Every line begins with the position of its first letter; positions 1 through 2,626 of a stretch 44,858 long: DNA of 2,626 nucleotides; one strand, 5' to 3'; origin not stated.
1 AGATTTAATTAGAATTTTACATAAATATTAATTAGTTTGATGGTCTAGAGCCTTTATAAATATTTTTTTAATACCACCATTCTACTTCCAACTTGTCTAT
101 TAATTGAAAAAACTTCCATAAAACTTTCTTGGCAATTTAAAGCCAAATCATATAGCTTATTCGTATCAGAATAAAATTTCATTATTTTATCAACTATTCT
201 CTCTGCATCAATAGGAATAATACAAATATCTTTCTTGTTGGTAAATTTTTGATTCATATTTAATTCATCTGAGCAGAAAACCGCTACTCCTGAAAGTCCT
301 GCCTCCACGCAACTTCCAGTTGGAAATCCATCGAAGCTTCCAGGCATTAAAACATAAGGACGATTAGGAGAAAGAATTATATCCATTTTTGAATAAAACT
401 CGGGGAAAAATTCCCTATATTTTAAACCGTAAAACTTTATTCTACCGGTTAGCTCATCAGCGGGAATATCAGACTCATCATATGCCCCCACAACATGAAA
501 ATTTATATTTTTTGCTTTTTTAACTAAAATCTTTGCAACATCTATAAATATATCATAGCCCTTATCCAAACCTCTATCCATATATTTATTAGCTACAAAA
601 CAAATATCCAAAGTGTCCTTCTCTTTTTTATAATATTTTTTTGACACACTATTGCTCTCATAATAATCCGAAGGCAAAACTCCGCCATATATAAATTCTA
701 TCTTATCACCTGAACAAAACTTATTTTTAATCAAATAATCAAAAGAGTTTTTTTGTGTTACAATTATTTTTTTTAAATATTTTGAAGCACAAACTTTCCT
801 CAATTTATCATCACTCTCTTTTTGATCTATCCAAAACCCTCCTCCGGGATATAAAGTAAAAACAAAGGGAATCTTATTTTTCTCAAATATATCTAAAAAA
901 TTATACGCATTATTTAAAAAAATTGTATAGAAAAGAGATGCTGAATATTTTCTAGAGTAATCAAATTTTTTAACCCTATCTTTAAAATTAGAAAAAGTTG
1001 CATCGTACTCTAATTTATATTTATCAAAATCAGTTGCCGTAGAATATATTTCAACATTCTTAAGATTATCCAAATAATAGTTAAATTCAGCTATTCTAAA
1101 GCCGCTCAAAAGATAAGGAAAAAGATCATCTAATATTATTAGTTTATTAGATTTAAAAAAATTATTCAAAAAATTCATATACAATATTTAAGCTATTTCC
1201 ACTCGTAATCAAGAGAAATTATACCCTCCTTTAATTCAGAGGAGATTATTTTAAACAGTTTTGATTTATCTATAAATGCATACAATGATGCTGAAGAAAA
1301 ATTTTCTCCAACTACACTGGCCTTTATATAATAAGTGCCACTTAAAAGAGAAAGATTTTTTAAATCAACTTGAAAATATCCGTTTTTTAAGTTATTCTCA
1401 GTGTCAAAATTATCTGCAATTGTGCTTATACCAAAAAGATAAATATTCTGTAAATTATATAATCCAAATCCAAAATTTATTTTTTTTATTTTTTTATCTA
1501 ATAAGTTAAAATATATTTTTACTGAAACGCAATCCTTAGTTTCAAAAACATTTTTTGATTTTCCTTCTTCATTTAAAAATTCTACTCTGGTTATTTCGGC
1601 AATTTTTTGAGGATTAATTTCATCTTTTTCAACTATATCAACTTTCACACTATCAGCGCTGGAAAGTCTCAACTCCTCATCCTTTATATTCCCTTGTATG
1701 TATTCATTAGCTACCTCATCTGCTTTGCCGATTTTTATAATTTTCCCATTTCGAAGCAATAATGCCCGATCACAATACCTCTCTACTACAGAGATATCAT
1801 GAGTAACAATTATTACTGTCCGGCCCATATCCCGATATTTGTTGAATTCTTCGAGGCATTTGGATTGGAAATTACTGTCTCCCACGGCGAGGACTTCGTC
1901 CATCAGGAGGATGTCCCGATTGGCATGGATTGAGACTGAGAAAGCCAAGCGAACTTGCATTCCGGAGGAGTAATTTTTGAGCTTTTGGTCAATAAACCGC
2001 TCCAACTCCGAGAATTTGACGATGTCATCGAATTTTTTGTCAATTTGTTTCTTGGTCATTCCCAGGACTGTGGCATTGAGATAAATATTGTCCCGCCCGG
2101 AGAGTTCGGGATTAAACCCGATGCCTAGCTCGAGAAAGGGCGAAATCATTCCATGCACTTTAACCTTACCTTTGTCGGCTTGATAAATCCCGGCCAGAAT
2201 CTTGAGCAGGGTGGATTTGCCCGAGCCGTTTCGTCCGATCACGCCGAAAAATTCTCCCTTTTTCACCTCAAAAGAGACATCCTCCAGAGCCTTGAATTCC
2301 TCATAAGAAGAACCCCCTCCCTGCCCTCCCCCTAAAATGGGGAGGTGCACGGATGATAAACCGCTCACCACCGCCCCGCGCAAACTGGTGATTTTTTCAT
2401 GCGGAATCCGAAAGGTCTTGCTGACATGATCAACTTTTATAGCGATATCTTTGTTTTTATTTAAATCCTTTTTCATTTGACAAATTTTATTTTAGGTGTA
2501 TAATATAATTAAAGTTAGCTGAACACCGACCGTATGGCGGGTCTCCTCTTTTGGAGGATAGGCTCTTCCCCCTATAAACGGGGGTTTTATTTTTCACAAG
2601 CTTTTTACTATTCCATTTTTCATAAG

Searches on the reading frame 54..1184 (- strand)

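Call 80: search_protein_families(library=pfam, proteins=[window:54-1184:-], max_evalue=0.00001)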
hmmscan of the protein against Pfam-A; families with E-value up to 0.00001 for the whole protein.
window:54-1184:- (376 aa): 2 families
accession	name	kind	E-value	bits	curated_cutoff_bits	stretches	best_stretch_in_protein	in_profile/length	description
PF00534.26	Glycos_transf_1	-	2e-09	37.7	26.4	1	207-344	27-162/172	Glycosyl transferases group 1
PF13692.12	Glyco_trans_1_4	-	1.5e-08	35.4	27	1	207-340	14-142/142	Glycosyl transferases group 1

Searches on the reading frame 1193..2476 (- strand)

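Call 80: search_protein_families(library=pfam, proteins=[window:1193-2476:-], max_evalue=0.00001)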
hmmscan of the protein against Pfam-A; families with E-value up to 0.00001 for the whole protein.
window:1193-2476:- (427 aa): 3 families
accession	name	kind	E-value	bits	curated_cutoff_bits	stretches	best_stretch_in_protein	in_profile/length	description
PF00005.33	ABC_tran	-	3.1e-21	76.9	25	1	64-195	1-135/137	ABC transporter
PF14524.12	Wzt_C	-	4.6e-17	62.8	30.4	1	291-421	8-142/143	Wzt C-terminal domain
PF13304.12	AAA_21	-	2.1e-08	35.1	27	0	76-152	1-63/304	AAA domain, putative AbiEii toxin, Type IV TA system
